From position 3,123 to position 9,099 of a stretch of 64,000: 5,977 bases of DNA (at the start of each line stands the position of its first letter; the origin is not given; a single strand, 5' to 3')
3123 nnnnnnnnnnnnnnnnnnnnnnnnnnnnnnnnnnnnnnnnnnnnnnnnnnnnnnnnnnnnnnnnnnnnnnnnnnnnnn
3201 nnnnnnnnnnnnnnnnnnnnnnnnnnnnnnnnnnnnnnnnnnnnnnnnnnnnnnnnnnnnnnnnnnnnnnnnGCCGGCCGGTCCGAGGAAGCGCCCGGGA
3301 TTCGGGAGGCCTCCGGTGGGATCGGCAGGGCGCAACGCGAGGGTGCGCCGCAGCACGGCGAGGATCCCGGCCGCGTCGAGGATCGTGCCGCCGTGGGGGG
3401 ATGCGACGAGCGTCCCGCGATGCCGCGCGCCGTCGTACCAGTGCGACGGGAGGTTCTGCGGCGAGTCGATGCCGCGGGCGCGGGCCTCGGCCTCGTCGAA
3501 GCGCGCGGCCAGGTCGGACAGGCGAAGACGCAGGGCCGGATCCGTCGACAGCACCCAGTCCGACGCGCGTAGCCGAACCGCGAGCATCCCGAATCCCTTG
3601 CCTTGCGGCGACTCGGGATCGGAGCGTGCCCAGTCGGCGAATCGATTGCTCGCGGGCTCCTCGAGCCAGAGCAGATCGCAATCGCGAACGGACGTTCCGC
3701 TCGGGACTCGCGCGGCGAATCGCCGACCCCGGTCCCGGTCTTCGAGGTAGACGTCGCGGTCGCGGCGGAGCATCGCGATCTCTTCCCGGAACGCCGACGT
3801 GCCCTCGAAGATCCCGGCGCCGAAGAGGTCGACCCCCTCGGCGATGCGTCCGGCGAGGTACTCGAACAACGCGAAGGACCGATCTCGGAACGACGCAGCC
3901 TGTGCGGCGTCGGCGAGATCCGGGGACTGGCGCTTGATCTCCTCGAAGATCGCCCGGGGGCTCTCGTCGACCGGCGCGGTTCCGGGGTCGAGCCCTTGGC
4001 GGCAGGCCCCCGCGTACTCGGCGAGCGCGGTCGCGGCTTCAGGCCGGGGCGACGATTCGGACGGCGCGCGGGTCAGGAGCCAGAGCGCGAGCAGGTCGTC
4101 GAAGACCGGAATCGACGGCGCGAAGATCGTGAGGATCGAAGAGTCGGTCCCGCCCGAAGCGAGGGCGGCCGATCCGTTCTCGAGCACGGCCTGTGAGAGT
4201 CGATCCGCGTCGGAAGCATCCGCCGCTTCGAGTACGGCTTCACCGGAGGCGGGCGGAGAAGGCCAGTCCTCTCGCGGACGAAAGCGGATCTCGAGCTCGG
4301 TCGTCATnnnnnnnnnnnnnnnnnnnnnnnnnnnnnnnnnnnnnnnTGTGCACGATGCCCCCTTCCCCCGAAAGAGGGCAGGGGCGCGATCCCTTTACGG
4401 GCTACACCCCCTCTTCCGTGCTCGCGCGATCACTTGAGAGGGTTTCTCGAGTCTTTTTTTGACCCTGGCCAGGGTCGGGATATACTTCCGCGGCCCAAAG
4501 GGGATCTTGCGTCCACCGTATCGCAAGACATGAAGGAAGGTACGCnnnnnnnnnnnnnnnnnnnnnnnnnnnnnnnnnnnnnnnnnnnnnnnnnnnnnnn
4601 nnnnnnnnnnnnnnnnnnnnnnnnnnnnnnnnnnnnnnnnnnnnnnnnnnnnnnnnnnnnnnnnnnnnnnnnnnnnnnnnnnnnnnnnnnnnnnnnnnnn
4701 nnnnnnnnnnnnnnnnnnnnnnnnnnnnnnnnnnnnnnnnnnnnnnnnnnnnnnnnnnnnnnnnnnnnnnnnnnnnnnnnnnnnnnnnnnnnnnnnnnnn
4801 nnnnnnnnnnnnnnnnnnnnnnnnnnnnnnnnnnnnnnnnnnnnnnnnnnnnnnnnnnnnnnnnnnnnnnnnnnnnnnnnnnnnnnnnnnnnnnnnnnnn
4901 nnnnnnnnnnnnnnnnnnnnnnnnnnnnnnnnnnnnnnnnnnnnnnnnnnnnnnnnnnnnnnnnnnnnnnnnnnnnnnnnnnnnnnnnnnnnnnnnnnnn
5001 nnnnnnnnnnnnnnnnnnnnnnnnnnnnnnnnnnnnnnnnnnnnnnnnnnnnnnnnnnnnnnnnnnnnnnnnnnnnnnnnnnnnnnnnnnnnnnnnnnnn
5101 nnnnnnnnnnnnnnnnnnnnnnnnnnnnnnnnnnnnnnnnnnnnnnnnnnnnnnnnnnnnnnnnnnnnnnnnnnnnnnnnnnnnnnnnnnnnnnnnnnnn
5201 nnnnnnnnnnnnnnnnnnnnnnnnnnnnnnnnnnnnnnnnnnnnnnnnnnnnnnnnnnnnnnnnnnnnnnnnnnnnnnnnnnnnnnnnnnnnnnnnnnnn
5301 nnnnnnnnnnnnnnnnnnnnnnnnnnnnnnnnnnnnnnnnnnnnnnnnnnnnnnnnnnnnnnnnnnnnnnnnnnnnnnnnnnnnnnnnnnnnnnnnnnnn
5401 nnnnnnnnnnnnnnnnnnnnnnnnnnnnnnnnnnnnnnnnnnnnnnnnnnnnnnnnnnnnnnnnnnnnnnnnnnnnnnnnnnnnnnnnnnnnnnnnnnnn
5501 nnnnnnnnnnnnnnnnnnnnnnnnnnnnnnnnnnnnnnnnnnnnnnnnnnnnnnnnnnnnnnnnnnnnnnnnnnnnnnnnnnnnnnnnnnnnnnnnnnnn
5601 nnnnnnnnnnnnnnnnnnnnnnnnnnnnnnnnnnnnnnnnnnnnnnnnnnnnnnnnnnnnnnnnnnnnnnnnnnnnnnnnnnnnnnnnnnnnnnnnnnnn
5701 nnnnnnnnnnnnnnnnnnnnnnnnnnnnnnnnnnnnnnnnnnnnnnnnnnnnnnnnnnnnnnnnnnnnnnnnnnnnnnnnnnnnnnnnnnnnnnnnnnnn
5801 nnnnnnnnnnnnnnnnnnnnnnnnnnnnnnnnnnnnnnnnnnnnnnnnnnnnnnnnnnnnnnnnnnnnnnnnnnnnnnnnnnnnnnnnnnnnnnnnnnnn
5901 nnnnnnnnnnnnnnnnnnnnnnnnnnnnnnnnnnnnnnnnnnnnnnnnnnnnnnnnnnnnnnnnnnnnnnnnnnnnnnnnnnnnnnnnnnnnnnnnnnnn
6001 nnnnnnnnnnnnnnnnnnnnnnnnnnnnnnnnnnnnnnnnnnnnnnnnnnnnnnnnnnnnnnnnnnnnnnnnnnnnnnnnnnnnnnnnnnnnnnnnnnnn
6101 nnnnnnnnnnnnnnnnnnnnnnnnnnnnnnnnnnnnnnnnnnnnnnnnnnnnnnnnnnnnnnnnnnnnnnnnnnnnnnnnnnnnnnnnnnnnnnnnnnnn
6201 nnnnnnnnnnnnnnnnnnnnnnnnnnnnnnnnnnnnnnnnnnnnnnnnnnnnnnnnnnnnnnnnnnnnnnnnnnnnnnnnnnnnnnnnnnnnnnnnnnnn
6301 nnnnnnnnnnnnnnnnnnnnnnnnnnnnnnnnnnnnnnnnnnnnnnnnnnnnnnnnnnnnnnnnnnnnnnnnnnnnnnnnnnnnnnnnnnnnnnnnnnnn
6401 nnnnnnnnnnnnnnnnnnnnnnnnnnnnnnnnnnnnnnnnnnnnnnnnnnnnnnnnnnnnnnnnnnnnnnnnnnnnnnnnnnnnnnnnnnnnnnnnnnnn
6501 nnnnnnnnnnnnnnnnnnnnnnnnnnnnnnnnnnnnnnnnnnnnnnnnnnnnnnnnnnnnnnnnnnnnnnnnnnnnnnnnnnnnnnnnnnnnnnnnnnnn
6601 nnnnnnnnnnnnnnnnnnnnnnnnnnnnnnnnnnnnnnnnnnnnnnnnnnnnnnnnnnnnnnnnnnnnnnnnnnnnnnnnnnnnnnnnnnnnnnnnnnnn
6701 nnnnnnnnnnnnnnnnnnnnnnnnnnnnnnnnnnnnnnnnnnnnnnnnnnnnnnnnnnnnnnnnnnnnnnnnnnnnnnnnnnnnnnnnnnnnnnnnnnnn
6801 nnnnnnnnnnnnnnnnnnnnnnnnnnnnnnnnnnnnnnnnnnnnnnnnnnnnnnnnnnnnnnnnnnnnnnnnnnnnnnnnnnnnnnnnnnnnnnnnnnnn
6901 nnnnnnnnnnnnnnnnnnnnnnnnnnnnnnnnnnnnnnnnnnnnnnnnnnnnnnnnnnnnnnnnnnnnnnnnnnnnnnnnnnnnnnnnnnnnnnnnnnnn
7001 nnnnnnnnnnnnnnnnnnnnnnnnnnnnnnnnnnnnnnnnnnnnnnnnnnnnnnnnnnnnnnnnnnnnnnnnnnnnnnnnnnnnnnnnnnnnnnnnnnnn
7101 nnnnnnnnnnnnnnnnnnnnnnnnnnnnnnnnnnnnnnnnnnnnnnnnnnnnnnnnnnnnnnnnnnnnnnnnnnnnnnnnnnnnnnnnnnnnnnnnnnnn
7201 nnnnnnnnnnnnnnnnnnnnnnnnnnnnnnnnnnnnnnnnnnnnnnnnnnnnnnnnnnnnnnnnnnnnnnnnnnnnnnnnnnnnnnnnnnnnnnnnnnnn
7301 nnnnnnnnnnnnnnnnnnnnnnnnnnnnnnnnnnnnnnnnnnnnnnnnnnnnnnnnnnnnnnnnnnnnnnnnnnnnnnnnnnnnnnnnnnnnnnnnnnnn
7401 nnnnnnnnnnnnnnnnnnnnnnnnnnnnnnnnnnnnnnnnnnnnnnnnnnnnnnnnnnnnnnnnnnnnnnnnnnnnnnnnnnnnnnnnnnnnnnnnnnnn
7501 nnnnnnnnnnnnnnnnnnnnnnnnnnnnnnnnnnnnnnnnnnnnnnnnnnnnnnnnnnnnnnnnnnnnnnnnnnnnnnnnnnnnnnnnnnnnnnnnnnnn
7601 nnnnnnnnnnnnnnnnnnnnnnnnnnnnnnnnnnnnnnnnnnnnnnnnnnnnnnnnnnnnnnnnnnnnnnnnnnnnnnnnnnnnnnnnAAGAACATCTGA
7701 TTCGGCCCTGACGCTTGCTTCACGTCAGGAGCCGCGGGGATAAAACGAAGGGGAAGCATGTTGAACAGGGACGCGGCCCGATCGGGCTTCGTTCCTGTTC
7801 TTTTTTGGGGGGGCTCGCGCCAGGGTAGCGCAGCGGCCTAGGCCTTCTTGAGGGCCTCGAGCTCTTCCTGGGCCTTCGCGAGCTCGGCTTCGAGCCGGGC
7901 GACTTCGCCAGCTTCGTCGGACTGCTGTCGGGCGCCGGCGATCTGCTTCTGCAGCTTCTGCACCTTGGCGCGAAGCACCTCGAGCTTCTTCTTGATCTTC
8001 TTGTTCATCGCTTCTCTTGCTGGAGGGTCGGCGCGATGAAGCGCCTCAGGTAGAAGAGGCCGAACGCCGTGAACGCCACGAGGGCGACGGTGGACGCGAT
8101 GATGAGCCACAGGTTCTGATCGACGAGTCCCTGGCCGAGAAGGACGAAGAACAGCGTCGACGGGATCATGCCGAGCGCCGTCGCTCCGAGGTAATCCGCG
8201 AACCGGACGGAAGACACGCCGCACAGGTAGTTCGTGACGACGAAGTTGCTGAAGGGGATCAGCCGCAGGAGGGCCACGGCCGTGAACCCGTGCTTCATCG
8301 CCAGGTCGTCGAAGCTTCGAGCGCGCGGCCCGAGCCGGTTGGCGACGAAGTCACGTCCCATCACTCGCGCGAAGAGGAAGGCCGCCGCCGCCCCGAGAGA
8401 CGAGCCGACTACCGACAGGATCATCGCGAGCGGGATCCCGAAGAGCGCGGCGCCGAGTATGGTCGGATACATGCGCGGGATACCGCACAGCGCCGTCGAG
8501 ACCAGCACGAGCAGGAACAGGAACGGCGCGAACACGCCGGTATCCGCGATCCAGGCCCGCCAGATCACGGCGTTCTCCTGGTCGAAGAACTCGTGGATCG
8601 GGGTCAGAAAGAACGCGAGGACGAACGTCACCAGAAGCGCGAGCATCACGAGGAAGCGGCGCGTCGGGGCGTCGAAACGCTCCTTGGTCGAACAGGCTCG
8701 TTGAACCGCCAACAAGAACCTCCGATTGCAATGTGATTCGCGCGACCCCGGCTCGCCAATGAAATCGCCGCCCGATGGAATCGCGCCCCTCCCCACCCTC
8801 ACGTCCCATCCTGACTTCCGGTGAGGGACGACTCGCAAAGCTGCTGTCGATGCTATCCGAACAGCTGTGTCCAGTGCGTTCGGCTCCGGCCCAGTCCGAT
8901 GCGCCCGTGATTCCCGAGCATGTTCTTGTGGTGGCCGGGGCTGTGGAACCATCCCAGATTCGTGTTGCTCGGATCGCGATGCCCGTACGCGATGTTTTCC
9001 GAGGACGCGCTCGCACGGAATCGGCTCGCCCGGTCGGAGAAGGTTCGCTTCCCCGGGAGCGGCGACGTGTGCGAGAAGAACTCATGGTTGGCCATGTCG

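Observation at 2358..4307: Membrane-anchored metacaspase fused to an uncharacterised, possibly DHH/MYG1-like domain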

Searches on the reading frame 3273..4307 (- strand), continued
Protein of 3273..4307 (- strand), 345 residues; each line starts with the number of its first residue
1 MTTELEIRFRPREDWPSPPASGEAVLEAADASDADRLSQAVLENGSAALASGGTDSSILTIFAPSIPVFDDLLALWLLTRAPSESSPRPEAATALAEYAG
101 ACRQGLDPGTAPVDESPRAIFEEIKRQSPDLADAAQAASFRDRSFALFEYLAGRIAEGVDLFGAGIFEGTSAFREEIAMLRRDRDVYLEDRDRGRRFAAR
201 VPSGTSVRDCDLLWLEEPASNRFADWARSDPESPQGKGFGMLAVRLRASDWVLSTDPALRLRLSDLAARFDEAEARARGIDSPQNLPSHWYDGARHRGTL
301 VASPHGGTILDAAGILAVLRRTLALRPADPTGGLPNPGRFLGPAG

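Call 87: search_protein_families(library=pfam, proteins=[P0081, P0042, P0055, P0023, P0137, P0141], max_evalue=0.001)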
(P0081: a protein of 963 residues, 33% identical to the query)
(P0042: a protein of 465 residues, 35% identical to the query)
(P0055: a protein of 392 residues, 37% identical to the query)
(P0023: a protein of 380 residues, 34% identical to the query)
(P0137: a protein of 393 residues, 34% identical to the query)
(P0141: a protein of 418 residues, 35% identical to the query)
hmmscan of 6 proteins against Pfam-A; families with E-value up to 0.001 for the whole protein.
P0081 (963 aa): 0 families

P0042 (465 aa): 0 families

P0055 (392 aa): 0 families

P0023 (380 aa): 0 families

P0137 (393 aa): 0 families

P0141 (418 aa): 0 families

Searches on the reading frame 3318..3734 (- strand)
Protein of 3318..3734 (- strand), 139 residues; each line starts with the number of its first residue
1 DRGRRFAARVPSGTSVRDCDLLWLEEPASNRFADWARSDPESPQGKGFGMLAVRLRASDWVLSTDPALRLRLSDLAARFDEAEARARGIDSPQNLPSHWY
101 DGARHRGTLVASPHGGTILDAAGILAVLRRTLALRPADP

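Call 68: predict_structure(alignment_id=A5)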
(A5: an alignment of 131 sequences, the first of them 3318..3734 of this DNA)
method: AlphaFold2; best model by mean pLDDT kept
length: 139 residues; sequences in the alignment: 131
mean_pLDDT: 96.3   pTM: 0.89
mean pLDDT of the five models: 96.3, 96.1, 96.1, 95.5, 95.3
residues with pLDDT >= 90: 134; 70-90: 3; 50-70: 2; < 50: 0
segments of 3 or more residues with pLDDT < 50: none
pLDDT, mean of each block of 10 residues (from residue 1): 92 95 97 97 96 97 97 98 98 97 98 98 98 92
secondary structure, 60 per line:
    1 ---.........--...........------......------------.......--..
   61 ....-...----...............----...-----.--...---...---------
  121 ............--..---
elements in order: E4-12 E15-25 H32-37 E50-56 E59-64 H73-87 E109-111 H121-132

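Call 70: fold_search(model_id=the predicted structure, library=pdb)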
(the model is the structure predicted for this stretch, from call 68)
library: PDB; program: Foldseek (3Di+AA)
matches with E <= 10: 426; with E <= 0.001: 0
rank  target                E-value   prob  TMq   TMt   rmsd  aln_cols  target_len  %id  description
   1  2qb6_A                3.7e-03  0.85  0.36  0.17   8.2       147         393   10  Saccharomyces cerevisiae cytosolic exopolyphosphatase, sulfate complex (released 2007-12-11)
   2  4ls9_A                3.5e-02  0.82  0.41  0.21   5.2       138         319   13  Structure of mycobacterial nrnA homolog reveals multifunctional nuclease activities (released 2014-07-16)
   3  3drw_B                5.6e-02  0.60  0.37  0.16   6.6       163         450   15  Crystal Structure of a Phosphofructokinase from Pyrococcus horikoshii OT3 with AMP (released 2008-12-23)
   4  3drw_A                1.4e-01  0.41  0.38  0.14   9.2       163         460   15  Crystal Structure of a Phosphofructokinase from Pyrococcus horikoshii OT3 with AMP (released 2008-12-23)
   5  5xsp_B                1.4e-01  0.33  0.33  0.17   7.4       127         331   11  The catalytic domain of GdpP with 5'-pApA (released 2018-01-31)
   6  5xsp_A                1.4e-01  0.33  0.33  0.17   7.3       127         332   11  The catalytic domain of GdpP with 5'-pApA (released 2018-01-31)
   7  5xt3_A                1.6e-01  0.33  0.33  0.17   7.2       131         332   11  The catalytic domain of GdpP with c-di-GMP (released 2018-01-31)
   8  5xsi_A                1.8e-01  0.30  0.33  0.17   7.1       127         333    9  The catalytic domain of GdpP (released 2018-01-31)
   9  5od2_A                2.0e-01  0.51  0.42  0.17   5.9       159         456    9  Crystal structure of ADP-dependent glucokinase from Methanocaldococcus jannaschii (released 2018-01-31)
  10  5od2_B                2.5e-01  0.44  0.43  0.17   5.8       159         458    8  Crystal structure of ADP-dependent glucokinase from Methanocaldococcus jannaschii (released 2018-01-31)
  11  6mtz_B                2.6e-01  0.44  0.35  0.17   5.2       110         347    8  Crystal structure of an uncharacterized protein from Helicobacter pylori G27 (released 2018-12-19)
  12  6nly_C                4.4e-01  0.25  0.36  0.31   5.5       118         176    8  Fragment of human mitochondrial Alanyl-tRNA Synthetase C-Ala domain (released 2020-01-15)
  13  6now_A                4.4e-01  0.20  0.34  0.26   6.0       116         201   10  Human Mitochondrial Alanyl-tRNA Synthetase C-Ala domain (released 2020-01-22)
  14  1u2x_A                4.4e-01  0.20  0.32  0.13   6.5       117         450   19  Crystal Structure of a Hypothetical ADP-dependent Phosphofructokinase from Pyrococcus horikoshii OT3 (released 2004-09-14)
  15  3fjp_A                4.4e-01  0.16  0.35  0.25   7.3       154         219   16  Apo structure of Biotin protein ligase from Aquifex aeolicus (released 2009-06-09)
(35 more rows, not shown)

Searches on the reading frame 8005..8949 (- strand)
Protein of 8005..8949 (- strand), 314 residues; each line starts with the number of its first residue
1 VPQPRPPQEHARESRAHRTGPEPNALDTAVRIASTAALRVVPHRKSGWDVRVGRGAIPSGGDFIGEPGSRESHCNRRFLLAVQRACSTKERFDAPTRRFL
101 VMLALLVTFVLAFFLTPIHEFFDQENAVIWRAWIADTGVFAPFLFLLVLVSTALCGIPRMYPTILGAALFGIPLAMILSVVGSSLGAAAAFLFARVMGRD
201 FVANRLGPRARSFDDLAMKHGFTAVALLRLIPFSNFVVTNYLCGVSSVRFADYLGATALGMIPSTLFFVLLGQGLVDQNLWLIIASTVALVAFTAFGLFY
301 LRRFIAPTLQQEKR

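Call 9: search_protein_families(library=pfam, proteins=[window:8005-8949:-], max_evalue=0.01)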
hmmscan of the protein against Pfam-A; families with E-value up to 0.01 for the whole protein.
window:8005-8949:- (314 aa): 1 family
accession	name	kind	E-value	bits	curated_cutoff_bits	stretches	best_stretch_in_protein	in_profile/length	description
PF09335.16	VTT_dom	-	1e-21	78.1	33.9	1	158-273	2-122/123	VTT domain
